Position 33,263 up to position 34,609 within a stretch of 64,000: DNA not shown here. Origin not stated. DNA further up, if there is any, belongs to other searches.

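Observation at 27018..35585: Candidate undescribed N-compound catabolic pathway: Mo-hydroxylase arm and carbamoyltransferase/ureohydrolase/CE4 arm around an Lrp regulator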

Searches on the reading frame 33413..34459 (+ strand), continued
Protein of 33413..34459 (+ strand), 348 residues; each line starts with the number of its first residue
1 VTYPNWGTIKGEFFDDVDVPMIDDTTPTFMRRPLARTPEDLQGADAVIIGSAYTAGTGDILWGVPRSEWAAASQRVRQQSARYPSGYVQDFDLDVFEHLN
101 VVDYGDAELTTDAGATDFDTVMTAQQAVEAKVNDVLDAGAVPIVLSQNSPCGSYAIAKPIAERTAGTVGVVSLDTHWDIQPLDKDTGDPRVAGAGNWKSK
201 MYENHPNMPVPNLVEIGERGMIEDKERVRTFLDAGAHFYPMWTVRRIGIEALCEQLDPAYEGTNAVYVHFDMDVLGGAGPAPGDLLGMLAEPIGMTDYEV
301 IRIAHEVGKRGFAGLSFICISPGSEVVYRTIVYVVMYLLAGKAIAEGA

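Call 15: find_related_loci(query=A1, collection=genome_contigs, flank=10000)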
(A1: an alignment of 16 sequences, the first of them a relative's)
Query A1 (348 aa) in genome_contigs; peptide patterns used: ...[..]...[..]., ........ (x = any residue, [..] = any of these).
295 stretches matched a pattern; 233 encode a relative of the query (tblastn E <= 1e-3); the best 80 are kept; 80 distinct loci.
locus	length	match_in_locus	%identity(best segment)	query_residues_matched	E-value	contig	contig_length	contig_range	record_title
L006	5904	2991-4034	76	1-345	2e-179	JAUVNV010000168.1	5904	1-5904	MAG: Acidimicrobiia bacterium isolate CSMAG_619 CSMAG_619_k141_1862209_length_5904_cov_7.0000, whole genome shotgun sequ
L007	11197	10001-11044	75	1-345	6e-177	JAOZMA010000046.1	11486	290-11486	MAG: Acidimicrobiia bacterium isolate GMC2.metabat2.12 GMC2_1029_length_11486_cov_7.961946, whole genome shotgun sequenc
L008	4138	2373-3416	75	1-345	1e-171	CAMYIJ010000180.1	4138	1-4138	MAG: uncultured Acidimicrobiaceae bacterium isolate FCS_M_Acidobacteriota_17 genome assembly, contig: scaffold_47287, wh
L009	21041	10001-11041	70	1-346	4e-165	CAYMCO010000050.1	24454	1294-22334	MAG TPA_asm: uncultured Anaerolineaceae bacterium isolate SRP323688_co1_47 genome assembly, contig: NODE_3523_length_244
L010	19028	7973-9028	63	1-346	1e-151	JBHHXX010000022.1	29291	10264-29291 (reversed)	MAG: Candidatus Geothermarchaeales archaeon isolate T.2.sp3_bin.36 NODE_151_length_29291_cov_9.690108, whole genome shot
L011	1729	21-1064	65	1-345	4e-163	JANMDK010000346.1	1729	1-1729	MAG: Pseudomonadota bacterium isolate OTE_75_metabat_17 OTE_75_k141_3778297, whole genome shotgun sequence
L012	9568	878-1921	66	1-346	4e-150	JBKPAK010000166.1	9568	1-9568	MAG: Candidatus Methylomirabilota bacterium isolate GB_HAYS_MAG_00007 GB_HAYS_000001457472, whole genome shotgun sequenc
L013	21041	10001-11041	66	1-345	3e-150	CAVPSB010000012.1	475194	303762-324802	MAG: uncultured Candidatus Rokubacteria bacterium isolate MFD10007.bin.2.196 genome assembly, contig: contig_14730, whol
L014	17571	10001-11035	66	1-343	6e-150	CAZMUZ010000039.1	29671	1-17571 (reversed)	MAG TPA_asm: uncultured Rhodospirillaceae bacterium isolate binchicken_co199_93 genome assembly, contig: NODE_1330_lengt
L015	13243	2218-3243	67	1-339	2e-149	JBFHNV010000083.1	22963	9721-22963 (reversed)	MAG: Gammaproteobacteria bacterium isolate Mix_sand08.2021.06.D.37 k141_560136_length_22963_cov_13.1128, whole genome sh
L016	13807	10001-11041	65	1-344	7e-149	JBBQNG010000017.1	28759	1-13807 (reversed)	MAG: Burkholderiales bacterium isolate Co_metawrap_311 Cmw_311_k141_21917604_length_28759_cov_7.0000, whole genome shotg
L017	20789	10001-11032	66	1-341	7e-148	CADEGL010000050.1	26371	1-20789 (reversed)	MAG: uncultured Alphaproteobacteria bacterium isolate Alphaproteobacteria sp. RBC064 genome assembly, contig: MAG064_50,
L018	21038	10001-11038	65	1-344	8e-148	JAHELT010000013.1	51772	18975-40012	MAG: Chromatiales bacterium isolate Ww634 NODE_1099_length_51772_cov_3.763490, whole genome shotgun sequence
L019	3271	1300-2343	62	1-347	1e-153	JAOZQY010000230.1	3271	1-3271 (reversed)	MAG: Bacteroidales bacterium isolate GMC6.concoct.134_sub GMC6_54817_length_3271_cov_4.470149, whole genome shotgun sequ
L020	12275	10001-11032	65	1-341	5e-147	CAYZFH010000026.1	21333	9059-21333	MAG TPA_asm: uncultured Rhizobiaceae bacterium isolate SRP292972_co2_151 genome assembly, contig: NODE_2307_length_21333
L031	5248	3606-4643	64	1-344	4e-146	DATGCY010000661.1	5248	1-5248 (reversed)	MAG TPA_asm: Candidatus Methylomirabilota bacterium isolate SMAG_U9660 k141_1932721, whole genome shotgun sequence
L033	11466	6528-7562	64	1-343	2e-144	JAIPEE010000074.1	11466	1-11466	MAG: Desulfobacterales bacterium isolate Tobar13.5m-G30 Tobar13-5m-C6446, whole genome shotgun sequence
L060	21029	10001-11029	63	1-342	5e-140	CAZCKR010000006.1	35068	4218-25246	MAG TPA_asm: uncultured Candidatus Bathyarchaeia archaeon isolate SRP068000_co4_479 genome assembly, contig: NODE_796_le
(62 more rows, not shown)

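Call 38: search_dna_similar(query=window:33413-34459:+, collection=plasmids, mode=protein, max_evalue=1e-20, max_rows=20)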
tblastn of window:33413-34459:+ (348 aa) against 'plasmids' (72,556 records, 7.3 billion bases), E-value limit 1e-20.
Records with a match: 8; places in all: 8; records where one place covers at least 80% of the query: 8.
Best place of each record, by identity: <60% 8.
By first word of the organism name: Azospirillum 7; Sodalis 1.
By predicted mobility (MOB-suite, as given by PLSDB): non-mobilizable 7; mobilizable 1.
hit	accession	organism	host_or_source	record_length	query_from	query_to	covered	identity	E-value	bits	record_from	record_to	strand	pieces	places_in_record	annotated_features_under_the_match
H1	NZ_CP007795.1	Azospirillum argentinense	Triticum aestivum L.,Root,wheat ...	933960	3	346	99%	56.5%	4e-101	333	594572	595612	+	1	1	arginase family protein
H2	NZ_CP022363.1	Azospirillum sp. TSH58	single cell,paddy soils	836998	3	344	98%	56.8%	6e-102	336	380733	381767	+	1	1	arginase family protein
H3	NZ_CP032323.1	Azospirillum argentinense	soil sample,Agricultural field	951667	3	344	98%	56.8%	6e-102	336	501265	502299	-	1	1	arginase family protein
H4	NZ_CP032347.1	Azospirillum brasilense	soil sample,Agricultural field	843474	3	346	99%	56.2%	7e-101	333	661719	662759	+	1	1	arginase family protein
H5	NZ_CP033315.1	Azospirillum brasilense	rhizosphere soil of Digitaria ...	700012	3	344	98%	56.5%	4e-101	333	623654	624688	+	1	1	arginase family protein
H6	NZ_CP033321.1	Azospirillum brasilense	rhizosphere soil of Cynodon ...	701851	3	344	98%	56.5%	4e-101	333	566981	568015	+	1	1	arginase family protein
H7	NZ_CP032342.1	Azospirillum brasilense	soil sample,Agricultural field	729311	3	344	98%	56.5%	4e-101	333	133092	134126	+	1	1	arginase family protein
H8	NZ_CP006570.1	Sodalis praecaptivus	-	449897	2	343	98%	54.2%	5e-100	330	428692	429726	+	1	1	arginase family protein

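Call 40: get_annotated_region(hit=H1, flank=10000)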
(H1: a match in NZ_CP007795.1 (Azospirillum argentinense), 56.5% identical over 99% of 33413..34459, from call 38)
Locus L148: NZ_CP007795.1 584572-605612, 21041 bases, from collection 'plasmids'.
description: Azospirillum argentinense strain Az39 plasmid AbAZ39_p2, complete sequence
organism: Azospirillum argentinense (NCBI taxid 2970906)
taxonomy: Bacteria; Pseudomonadota; Alphaproteobacteria; Rhodospirillales; Azospirillaceae; Azospirillum; Azospirillum argentinense
host: -; source: Triticum aestivum L.,Root,wheat rhizosphere; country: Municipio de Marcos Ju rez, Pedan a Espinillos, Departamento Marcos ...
typing (MOB-suite, as given by PLSDB): mobilizable; relaxase MOBP
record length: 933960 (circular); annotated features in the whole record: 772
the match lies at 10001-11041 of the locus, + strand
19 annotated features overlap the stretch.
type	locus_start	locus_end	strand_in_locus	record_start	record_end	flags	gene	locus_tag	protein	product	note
CDS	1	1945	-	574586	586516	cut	-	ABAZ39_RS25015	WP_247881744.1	Ig-like domain-containing protein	-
CDS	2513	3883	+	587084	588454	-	-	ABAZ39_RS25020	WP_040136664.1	FAD-containing oxidoreductase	GO:0045454 - cell redox homeostasis [Evidence IEA]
CDS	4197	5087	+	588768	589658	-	-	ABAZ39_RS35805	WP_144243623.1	hypothetical protein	-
CDS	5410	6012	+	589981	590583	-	-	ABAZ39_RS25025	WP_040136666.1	TetR/AcrR family transcriptional regulator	GO:0006355 - regulation of DNA-templated transcription [Evidence IEA]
CDS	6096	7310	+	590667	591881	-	-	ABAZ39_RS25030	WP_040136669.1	YbfB/YjiJ family MFS transporter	-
CDS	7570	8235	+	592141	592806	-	-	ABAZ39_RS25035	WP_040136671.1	amino acid ABC transporter permease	GO:0006865 - amino acid transport [Evidence IEA]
CDS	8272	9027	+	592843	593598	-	-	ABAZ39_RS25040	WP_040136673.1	amino acid ABC transporter ATP-binding protein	-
CDS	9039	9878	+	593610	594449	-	-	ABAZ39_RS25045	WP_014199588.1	transporter substrate-binding domain-containing protein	-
CDS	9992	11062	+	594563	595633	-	-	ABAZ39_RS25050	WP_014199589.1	arginase family protein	-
CDS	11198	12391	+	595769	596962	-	-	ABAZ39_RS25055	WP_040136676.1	hydantoinase/carbamoylase family amidase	-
CDS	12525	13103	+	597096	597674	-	-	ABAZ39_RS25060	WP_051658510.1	XRE family transcriptional regulator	GO:0006355 - regulation of DNA-templated transcription [Evidence IEA]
CDS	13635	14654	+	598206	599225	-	-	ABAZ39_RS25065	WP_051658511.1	TRAP transporter substrate-binding protein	-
CDS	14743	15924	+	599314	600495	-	-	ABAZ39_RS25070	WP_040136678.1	mandelate racemase/muconate lactonizing enzyme family protein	-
CDS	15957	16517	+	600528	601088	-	-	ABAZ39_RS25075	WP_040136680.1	TRAP transporter small permease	-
CDS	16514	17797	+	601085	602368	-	-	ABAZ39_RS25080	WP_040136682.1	TRAP transporter large permease subunit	GO:0015740 - C4-dicarboxylate transport [Evidence IEA]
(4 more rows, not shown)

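Call 41: get_annotated_region(hit=H8, flank=10000)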
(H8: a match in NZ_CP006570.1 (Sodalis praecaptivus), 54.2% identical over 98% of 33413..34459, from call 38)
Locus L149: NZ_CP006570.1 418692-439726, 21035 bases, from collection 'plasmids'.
description: Sodalis praecaptivus strain HS1 plasmid pHS1, complete sequence
organism: Sodalis praecaptivus (NCBI taxid 1239307)
taxonomy: Bacteria; Pseudomonadota; Gammaproteobacteria; Enterobacterales; Bruguierivoracaceae; Sodalis; Sodalis praecaptivus
host: -; source: -; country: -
typing (MOB-suite, as given by PLSDB): non-mobilizable; replicon rep_cluster_931
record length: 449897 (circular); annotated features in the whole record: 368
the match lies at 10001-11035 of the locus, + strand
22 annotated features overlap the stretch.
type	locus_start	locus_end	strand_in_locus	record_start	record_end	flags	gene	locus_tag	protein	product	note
CDS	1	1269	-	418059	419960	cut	-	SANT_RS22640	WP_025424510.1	glycoside hydrolase family 3 protein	GO:0005975 - carbohydrate metabolic process [Evidence IEA]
CDS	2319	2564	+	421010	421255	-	-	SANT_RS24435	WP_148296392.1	hypothetical protein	-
CDS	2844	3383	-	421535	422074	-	-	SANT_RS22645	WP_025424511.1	chorismate mutase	GO:0046417 - chorismate metabolic process [Evidence IEA]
CDS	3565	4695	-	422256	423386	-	-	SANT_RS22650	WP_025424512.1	MFS transporter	GO:0055085 - transmembrane transport [Evidence IEA]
CDS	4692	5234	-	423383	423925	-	-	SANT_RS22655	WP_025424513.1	TetR/AcrR family transcriptional regulator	-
CDS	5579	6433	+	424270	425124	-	bla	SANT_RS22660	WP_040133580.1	class A beta-lactamase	GO:0030655 - beta-lactam antibiotic catabolic process [Evidence IEA]; GO:0046677 - response to antibiotic [Evidence IEA]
CDS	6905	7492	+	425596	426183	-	-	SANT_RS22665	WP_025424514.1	cupin domain-containing protein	-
CDS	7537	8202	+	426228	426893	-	-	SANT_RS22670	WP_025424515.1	amino acid ABC transporter permease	GO:0006865 - amino acid transport [Evidence IEA]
CDS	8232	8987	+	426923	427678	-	-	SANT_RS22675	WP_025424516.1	amino acid ABC transporter ATP-binding protein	-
CDS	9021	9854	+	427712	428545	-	-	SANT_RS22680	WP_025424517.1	transporter substrate-binding domain-containing protein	-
CDS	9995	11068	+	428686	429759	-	-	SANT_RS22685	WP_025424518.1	arginase family protein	-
CDS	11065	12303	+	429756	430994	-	-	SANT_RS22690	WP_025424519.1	M20 family metallo-hydrolase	-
CDS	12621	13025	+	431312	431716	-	-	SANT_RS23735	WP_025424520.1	RcnB family protein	-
CDS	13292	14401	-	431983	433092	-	-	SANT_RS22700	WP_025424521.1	AI-2E family transporter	GO:1905887 - autoinducer AI-2 transmembrane transport [Evidence IEA]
CDS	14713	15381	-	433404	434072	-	-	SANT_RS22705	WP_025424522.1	GntR family transcriptional regulator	-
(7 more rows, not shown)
